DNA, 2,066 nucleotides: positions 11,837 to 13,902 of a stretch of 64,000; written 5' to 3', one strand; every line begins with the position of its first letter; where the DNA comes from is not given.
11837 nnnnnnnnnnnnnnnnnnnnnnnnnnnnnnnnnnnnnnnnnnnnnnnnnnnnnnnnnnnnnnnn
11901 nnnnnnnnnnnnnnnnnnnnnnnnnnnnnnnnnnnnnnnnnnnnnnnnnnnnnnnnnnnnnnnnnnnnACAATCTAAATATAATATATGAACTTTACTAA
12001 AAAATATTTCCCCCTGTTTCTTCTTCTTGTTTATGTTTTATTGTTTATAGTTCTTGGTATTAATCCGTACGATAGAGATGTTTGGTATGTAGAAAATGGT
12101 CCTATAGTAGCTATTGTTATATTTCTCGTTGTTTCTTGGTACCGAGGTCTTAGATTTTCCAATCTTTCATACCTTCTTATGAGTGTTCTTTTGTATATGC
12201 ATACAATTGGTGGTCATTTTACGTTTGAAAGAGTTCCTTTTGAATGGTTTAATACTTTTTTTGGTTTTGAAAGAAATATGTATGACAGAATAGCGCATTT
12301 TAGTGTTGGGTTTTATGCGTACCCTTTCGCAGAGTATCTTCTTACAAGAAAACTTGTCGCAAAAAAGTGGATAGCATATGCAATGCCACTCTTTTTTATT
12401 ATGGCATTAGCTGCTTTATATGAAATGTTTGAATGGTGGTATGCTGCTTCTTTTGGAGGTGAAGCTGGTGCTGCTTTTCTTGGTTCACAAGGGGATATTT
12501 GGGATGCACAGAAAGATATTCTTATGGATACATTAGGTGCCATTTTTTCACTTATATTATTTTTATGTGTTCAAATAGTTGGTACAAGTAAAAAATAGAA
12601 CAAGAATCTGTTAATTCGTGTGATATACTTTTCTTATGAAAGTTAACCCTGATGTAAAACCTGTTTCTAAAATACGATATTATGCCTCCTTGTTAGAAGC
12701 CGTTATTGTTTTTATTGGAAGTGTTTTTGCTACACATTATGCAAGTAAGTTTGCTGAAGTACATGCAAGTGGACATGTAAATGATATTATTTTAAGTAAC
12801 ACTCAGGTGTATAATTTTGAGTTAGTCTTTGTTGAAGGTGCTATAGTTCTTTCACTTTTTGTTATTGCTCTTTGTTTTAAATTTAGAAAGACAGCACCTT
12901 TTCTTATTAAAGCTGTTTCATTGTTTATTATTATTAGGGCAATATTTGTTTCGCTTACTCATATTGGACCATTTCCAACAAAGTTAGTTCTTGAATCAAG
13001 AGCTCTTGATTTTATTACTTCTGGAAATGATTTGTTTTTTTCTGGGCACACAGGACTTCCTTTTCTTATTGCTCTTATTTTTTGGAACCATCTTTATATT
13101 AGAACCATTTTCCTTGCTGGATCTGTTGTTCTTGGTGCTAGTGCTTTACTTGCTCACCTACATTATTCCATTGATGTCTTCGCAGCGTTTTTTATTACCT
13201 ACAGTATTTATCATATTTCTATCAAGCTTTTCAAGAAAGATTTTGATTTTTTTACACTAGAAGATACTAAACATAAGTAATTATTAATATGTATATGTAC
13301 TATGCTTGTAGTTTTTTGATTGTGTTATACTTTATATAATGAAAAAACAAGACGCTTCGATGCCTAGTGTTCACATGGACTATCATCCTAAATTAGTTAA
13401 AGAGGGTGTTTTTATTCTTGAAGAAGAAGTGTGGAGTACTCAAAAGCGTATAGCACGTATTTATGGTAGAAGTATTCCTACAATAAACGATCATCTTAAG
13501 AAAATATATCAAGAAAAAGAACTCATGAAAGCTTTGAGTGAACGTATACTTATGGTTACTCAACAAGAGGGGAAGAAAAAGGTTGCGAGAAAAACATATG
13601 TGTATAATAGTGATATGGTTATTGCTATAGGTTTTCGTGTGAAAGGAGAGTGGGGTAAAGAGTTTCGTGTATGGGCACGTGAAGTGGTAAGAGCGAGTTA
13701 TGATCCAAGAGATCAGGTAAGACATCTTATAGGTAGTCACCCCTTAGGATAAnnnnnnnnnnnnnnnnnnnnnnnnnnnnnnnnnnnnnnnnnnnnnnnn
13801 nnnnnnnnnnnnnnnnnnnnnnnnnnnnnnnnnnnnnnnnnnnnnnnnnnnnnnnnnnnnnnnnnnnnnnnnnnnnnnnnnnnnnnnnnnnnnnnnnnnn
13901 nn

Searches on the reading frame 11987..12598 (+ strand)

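Call 38: search_protein_families(library=pfam, proteins=[window:11987-12598:+], max_evalue=0.001)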
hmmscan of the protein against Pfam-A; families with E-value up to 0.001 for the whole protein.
window:11987-12598:+ (203 aa): 1 family
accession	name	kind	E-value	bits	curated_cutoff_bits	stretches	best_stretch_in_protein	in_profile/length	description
PF09997.14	DUF2238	-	3.3e-48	163.6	26.4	1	43-180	2-139/140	Predicted membrane protein (DUF2238)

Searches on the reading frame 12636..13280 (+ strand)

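Call 38: search_protein_families(library=pfam, proteins=[window:12636-13280:+], max_evalue=0.001)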
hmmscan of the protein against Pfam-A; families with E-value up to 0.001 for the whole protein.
window:12636-13280:+ (214 aa): 2 families
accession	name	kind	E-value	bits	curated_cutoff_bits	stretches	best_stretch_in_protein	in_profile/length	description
PF14360.12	PAP2_C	-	5.1e-07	30.6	27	1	131-194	3-71/74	PAP2 superfamily C-terminal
PF01569.27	PAP2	-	0.00021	21.5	27.2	1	131-201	48-127/130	PAP2 superfamily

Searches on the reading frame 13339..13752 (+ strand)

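Call 38: search_protein_families(library=pfam, proteins=[window:13339-13752:+], max_evalue=0.001)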
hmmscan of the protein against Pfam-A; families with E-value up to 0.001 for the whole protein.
window:13339-13752:+ (137 aa): 1 family
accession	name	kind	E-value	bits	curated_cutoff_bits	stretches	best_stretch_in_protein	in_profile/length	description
PF13310.11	Virulence_RhuM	-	1.7e-11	44.3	33.7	1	71-118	6-53/252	Virulence protein RhuM family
